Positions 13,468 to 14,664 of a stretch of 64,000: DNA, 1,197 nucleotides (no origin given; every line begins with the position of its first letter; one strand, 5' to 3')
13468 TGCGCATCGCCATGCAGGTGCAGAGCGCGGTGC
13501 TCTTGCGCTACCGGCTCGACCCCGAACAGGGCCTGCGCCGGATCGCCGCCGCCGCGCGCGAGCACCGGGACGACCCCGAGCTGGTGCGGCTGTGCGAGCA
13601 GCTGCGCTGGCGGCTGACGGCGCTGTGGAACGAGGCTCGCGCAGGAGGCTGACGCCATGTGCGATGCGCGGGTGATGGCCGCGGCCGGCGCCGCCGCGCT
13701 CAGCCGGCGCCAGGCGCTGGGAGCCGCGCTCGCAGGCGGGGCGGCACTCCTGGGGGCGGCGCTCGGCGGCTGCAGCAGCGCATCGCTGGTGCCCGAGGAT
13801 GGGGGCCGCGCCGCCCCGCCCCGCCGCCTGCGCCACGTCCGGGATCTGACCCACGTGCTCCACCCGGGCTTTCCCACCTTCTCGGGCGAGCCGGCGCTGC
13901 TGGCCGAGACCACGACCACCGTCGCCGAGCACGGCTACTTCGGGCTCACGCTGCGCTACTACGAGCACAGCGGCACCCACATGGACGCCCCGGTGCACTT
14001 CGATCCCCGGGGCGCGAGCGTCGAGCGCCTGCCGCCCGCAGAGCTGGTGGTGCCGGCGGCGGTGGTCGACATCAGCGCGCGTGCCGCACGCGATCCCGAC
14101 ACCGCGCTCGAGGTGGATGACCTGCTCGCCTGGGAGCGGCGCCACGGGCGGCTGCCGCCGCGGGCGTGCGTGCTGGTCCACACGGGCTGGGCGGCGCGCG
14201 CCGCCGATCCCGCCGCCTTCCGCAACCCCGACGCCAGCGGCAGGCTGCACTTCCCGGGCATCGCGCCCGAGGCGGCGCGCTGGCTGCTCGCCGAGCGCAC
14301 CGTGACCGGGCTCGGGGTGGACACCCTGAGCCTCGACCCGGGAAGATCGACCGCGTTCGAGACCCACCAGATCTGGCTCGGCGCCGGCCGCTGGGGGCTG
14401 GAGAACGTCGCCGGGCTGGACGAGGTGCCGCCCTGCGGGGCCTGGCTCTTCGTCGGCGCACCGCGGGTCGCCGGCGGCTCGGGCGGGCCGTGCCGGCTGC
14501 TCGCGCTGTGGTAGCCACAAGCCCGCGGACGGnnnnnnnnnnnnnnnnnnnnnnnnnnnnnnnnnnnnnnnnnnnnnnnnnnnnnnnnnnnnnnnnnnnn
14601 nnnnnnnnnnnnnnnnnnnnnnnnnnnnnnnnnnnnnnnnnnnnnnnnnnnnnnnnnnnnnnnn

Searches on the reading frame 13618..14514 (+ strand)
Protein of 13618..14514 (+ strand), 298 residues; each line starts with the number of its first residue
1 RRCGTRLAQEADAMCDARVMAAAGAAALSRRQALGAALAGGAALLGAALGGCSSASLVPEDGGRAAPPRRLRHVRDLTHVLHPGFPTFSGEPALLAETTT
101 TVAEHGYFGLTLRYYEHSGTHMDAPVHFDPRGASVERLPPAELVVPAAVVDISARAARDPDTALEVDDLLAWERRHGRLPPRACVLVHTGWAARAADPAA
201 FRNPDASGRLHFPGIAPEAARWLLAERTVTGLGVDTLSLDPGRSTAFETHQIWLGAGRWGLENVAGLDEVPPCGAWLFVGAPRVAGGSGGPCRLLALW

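Call 73: search_protein_families(library=pfam, max_evalue=0.00001, proteins=[window:13618-14514:+])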
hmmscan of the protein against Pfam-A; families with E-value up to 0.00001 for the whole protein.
window:13618-14514:+ (298 aa): 1 family
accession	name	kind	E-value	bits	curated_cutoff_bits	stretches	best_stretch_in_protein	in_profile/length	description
PF04199.19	Cyclase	-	8.8e-42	143.1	23.1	1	76-241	2-142/142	Putative cyclase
